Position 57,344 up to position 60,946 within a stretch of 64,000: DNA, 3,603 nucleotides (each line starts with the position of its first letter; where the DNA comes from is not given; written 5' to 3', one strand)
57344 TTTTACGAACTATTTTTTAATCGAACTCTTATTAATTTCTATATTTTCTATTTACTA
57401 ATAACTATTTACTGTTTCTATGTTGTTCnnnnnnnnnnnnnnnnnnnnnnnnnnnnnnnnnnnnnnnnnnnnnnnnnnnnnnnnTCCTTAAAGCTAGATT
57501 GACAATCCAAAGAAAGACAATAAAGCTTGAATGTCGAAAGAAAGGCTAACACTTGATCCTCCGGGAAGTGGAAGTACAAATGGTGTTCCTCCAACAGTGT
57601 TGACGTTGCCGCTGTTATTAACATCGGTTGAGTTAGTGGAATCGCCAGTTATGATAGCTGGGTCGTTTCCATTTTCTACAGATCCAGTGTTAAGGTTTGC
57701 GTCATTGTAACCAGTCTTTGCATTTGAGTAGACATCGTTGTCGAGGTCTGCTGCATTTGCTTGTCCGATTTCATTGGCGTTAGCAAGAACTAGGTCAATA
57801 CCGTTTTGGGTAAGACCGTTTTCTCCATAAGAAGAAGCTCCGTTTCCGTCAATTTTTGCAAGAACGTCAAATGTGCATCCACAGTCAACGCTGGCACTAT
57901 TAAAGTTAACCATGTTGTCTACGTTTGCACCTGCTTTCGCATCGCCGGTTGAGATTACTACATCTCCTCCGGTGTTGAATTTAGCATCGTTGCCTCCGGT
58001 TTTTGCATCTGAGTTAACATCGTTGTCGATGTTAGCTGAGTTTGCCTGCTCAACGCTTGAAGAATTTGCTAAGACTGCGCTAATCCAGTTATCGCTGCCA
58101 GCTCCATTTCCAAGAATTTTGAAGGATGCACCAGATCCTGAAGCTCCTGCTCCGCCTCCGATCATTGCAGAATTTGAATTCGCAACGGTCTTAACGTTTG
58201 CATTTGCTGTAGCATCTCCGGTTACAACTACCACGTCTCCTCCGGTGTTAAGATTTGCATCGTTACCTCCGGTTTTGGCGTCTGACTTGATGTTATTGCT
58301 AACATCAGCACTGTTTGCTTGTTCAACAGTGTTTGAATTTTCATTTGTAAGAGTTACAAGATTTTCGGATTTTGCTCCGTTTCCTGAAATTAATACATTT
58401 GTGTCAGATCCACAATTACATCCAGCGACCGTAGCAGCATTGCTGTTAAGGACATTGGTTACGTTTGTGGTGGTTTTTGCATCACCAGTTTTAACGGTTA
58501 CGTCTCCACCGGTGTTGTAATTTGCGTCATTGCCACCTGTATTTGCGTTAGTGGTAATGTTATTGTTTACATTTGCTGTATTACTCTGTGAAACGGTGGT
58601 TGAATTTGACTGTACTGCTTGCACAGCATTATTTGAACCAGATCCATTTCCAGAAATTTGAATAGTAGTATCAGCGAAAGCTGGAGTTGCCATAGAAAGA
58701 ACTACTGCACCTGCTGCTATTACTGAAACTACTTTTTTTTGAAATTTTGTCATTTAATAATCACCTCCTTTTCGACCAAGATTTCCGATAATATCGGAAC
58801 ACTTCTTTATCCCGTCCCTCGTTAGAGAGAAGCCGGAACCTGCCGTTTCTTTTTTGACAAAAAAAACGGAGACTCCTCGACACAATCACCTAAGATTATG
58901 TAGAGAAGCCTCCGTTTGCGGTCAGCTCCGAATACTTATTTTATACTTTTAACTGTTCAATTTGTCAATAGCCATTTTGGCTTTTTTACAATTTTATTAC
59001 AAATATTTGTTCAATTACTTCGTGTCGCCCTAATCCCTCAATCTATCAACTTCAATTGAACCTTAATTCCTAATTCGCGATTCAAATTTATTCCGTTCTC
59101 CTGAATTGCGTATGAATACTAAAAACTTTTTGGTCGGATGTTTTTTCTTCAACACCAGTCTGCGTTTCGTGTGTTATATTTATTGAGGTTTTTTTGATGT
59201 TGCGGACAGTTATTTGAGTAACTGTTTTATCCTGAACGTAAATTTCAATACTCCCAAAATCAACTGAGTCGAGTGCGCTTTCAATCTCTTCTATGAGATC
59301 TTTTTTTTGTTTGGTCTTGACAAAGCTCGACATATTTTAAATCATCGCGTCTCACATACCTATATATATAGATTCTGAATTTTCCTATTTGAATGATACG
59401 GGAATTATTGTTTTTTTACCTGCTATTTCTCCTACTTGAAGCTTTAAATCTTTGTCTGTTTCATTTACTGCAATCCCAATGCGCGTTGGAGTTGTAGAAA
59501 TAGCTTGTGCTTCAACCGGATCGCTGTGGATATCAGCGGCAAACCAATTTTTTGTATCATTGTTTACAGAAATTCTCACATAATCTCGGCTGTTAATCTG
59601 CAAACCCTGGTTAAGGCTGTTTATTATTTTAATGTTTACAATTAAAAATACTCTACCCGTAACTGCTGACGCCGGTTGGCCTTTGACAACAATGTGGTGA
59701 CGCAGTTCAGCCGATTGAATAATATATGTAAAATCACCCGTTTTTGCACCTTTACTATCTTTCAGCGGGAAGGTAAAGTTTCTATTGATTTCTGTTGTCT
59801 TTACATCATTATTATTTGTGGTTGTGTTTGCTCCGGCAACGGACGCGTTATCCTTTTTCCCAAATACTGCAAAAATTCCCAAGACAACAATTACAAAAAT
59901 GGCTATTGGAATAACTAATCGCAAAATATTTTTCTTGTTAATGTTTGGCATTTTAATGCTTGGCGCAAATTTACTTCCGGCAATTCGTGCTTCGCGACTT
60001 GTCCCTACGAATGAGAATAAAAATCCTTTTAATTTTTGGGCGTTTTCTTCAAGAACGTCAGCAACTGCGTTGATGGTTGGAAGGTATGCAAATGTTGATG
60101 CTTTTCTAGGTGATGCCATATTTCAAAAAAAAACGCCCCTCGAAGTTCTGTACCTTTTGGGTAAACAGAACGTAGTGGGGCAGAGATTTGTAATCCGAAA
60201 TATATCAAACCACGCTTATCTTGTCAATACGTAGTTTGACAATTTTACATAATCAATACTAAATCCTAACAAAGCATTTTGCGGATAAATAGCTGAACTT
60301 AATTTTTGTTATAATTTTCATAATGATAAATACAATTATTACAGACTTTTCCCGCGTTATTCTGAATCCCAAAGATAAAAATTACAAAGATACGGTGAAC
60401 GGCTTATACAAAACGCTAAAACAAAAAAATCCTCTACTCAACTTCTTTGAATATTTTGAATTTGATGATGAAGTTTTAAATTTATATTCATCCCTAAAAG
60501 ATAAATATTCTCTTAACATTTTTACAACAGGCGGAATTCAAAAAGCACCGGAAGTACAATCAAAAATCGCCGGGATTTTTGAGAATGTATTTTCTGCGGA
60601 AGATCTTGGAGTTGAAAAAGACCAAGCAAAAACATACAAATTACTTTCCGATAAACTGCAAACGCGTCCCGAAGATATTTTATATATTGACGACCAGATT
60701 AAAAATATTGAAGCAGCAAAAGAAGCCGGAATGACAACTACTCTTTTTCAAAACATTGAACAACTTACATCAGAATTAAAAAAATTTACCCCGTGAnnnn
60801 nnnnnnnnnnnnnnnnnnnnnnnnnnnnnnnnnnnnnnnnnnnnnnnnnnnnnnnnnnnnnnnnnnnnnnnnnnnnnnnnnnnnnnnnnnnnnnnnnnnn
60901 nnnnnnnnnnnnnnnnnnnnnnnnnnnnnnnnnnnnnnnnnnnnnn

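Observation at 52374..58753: Sortase-linked locus encoding four paralogous Asn/Thr/Gly-rich tandem-repeat surface proteins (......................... repeat family)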

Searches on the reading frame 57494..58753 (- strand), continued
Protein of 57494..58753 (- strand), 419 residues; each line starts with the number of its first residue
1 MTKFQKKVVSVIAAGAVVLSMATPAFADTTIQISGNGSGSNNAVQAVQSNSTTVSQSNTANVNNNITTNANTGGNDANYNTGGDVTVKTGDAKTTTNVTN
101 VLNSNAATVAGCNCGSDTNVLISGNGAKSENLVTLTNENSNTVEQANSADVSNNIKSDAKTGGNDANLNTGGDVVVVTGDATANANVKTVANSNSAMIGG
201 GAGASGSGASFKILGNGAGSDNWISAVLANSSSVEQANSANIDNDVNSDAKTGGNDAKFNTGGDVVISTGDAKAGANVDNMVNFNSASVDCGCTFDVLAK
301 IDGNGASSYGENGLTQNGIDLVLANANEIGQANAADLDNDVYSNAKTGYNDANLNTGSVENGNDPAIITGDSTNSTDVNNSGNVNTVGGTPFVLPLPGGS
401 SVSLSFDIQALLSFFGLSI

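Call 65: find_related_loci(query=A1, collection=viral_contigs, flank=5000)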
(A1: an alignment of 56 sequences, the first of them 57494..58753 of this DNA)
Query A1 (419 aa) in viral_contigs; peptide patterns used: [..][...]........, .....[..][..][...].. (x = any residue, [..] = any of these).
48 stretches matched a pattern, but none encodes a relative of the query by tblastn (E <= 1e-3).

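Call 95: search_protein_families(library=pfam, proteins=[L001:55-1593:+, L001:1595-2839:+], max_evalue=0.01)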
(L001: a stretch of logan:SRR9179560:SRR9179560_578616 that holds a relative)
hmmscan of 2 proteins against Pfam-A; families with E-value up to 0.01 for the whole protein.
L001:55-1593:+ (512 aa): 0 families

L001:1595-2839:+ (414 aa): 2 families
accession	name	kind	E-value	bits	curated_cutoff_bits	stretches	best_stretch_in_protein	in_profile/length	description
PF13620.12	CarboxypepD_reg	-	0.00097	19.9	32.3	1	328-395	4-81/82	Carboxypeptidase regulatory-like domain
PF13715.12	CarbopepD_reg_2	-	0.001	19.5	32.2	1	347-398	25-79/88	CarboxypepD_reg-like domain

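Call 96: find_encoding_contigs(protein=P0073, flank=9000, max_places=1)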
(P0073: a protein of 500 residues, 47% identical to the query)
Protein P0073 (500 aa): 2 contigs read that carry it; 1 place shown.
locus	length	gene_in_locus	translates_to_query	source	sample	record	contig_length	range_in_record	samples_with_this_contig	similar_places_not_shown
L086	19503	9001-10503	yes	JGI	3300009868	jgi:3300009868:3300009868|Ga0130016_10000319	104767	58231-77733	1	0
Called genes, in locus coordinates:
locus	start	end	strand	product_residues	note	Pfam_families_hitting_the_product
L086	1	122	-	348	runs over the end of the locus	PF02661:Fic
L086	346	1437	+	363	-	PF03320:FBPase_glpX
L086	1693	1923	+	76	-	-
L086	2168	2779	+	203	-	-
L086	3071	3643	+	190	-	-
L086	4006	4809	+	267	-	-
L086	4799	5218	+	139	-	-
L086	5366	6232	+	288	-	PF05697:Trigger_N, PF05698:Trigger_C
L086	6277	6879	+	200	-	PF18904:DUF5660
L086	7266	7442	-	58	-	-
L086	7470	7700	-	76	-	-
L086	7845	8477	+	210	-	-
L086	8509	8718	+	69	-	PF10055:DUF2292 (faint)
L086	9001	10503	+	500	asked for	-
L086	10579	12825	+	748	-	-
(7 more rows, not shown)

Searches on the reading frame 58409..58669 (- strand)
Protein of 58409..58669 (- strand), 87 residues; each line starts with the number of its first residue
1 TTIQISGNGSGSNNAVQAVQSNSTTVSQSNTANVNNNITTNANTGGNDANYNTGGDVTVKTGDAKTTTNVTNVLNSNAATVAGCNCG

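Call 26: search_protein_representatives(alignment_id=A2)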
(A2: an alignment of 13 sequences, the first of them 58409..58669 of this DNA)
Query: 13 sequences, 87 profile positions. Proteins with E-value up to 0.001 (for the whole library): 3114; up to 1e-10: 2147; up to 1e-30: 781. The best 150 are listed.
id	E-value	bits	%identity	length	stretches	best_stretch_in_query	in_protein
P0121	4.3e-93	322.0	-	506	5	3-85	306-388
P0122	2.4e-92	319.6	-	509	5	1-84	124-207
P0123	4.4e-92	318.8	-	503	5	3-85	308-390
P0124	2.6e-91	316.3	-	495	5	1-85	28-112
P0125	9.7e-89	308.1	-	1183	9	6-84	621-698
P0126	1.6e-87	304.2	-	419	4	1-85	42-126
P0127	4.8e-87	302.6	-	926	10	5-75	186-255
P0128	1.0e-86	301.6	-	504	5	2-84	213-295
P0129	2.7e-84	293.8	-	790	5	4-82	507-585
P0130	1.4e-83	291.6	-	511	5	2-85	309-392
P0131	2.5e-82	287.5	-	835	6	2-83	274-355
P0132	6.9e-82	286.1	-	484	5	1-84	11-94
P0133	4.7e-80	280.2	-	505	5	3-85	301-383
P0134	1.9e-79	278.3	-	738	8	4-86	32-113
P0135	4.4e-79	277.1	-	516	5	4-85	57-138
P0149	2.2e-73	258.9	-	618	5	3-83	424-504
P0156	4.1e-71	251.6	-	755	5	2-83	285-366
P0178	5.3e-68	241.6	-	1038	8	3-82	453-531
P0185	2.0e-67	239.8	-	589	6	3-76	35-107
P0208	2.0e-64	230.1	-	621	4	3-83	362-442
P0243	1.4e-61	221.1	-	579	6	8-79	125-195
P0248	7.3e-61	218.7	-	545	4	3-85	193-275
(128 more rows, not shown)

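Call 63: search_protein_families(library=pfam, proteins=[P0125, P0127, P0131, P0134, P0178, P0149, P0185, P0208, P0243, P0248], max_evalue=0.001)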
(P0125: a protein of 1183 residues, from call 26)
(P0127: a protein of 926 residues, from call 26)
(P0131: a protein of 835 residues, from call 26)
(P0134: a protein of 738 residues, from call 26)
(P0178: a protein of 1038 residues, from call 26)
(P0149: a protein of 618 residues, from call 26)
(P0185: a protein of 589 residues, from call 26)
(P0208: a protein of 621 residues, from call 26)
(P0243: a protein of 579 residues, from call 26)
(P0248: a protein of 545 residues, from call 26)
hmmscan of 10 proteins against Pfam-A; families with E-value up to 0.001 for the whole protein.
P0125 (1183 aa): 0 families

P0127 (926 aa): 0 families

P0131 (835 aa): 0 families

P0134 (738 aa): 0 families

P0178 (1038 aa): 0 families

P0149 (618 aa): 0 families

P0185 (589 aa): 0 families

P0208 (621 aa): 0 families

P0243 (579 aa): 0 families

P0248 (545 aa): 0 families

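Call 68: search_solved_structures(query=A2, max_evalue=10)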
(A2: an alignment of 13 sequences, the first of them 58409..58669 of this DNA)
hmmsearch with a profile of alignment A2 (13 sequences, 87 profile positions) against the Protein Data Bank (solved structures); distinct sequences matched with E-value up to 10: 1.
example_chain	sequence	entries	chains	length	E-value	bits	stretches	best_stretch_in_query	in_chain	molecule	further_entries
2ab5_A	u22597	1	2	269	1.5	12.6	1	19-77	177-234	mRNA maturase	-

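Call 97: search_protein_families(library=pfam, proteins=[P0156], max_evalue=1)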
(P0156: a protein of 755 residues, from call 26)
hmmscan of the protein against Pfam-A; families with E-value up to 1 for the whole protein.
P0156 (755 aa): 0 families

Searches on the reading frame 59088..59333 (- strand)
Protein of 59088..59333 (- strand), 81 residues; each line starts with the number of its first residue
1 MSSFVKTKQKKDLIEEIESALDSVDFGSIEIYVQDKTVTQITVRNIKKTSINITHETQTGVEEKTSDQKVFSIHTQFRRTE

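Call 46: search_protein_families(library=pfam, proteins=[window:59088-59333:-], max_evalue=1)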
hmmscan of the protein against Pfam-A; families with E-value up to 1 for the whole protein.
window:59088-59333:- (81 aa): 5 families
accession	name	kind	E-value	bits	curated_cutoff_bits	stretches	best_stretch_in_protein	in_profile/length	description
PF10055.14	DUF2292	-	5.3e-08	32.8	22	1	14-41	2-29/37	Uncharacterized small protein (DUF2292)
PF09183.16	DUF1947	-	0.0035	17.9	22.5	1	4-37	4-38/65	Domain of unknown function (DUF1947)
PF17618.7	SL4P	-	0.013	16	28.1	1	5-47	21-63/88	Uncharacterized Strongylid L4 protein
PF15209.11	IL31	-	0.05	13.9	27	1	23-73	66-116/132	Interleukin 31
PF18166.6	pP_pnuc_2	-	0.082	13.5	25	1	4-62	11-70/122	Predicted pPIWI-associating nuclease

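Call 90: search_solved_structures(query=window:59088-59333:-, max_evalue=10)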
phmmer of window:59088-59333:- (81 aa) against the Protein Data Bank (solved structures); distinct sequences matched with E-value up to 10: 4.
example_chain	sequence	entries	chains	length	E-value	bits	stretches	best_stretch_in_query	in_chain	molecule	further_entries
9fqr_Hn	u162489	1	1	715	0.63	14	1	14-76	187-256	Dynein axonemal intermediate chain 7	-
9xqd_L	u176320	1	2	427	1.4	12.9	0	20-53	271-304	PHIKZ130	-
2wwe_A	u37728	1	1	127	1.4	12.9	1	23-78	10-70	PHOSPHOINOSITIDE-3-KINASE, CLASS 2, GAMMA POLYPEPTIDE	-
9f8f_C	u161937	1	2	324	9.7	10.2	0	8-49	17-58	S-layer protein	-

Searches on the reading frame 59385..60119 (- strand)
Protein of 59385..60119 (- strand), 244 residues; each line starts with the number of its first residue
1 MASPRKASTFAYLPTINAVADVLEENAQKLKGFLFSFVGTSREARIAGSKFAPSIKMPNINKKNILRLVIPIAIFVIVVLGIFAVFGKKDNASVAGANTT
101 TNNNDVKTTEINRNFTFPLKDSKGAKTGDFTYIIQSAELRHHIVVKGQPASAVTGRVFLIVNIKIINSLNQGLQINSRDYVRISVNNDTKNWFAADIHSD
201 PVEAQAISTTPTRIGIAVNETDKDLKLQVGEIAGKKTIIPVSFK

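Call 3: search_protein_families(library=pfam, proteins=[window:59385-60119:-], max_evalue=1)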
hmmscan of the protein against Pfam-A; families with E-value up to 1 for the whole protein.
window:59385-60119:- (244 aa): 2 families
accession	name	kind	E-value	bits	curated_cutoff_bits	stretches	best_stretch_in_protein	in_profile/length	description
PF04415.17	DUF515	-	0.026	13.4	29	1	62-123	26-87/449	Protein of unknown function (DUF515)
PF20187.3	DUF6550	-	0.072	13.8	27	1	63-114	9-60/190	Family of unknown function (DUF6550)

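Call 4: search_protein_families(library=ncbifam, proteins=[window:59385-60119:-], max_evalue=1)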
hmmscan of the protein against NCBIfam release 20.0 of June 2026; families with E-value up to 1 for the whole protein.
window:59385-60119:- (244 aa): 2 families
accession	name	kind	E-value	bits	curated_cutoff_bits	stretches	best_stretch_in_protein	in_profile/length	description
TIGR03024.1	arch_PEF_CTERM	domain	0.021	15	23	1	72-89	7-24/25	PEF-CTERM sorting domain-containing protein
NF047776.1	LIC11485_Nterm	subfamily_domain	0.13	12.2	80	0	56-116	13-73/105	LIC_11485 family protein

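Call 89: search_solved_structures(query=window:59385-60119:-, max_evalue=10)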
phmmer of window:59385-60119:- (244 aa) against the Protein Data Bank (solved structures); distinct sequences matched with E-value up to 10: 1.
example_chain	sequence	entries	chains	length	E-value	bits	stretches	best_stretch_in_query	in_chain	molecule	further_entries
7rdh_B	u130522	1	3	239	1.8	11.1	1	81-152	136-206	Hemagglutinin HA2 chain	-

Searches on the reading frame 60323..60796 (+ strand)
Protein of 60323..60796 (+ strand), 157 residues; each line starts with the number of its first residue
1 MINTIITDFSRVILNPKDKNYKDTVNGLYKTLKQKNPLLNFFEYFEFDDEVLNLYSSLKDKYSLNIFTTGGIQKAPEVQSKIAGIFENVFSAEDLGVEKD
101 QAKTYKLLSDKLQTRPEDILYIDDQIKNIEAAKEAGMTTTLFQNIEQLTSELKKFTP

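Call 46: search_protein_families(library=pfam, proteins=[window:60323-60796:+], max_evalue=1)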
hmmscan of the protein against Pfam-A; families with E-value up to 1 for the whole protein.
window:60323-60796:+ (157 aa): 3 families
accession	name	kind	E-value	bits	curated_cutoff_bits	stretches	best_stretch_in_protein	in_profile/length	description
PF13419.12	HAD_2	-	1.5e-09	38.7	23.8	1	43-140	76-176/178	Haloacid dehalogenase-like hydrolase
PF00702.32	Hydrolase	-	4.3e-08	34.2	26.4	1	49-136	101-191/191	haloacid dehalogenase-like hydrolase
PF13242.12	Hydrolase_like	-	0.059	13.7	22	1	100-141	5-47/75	HAD-hyrolase-like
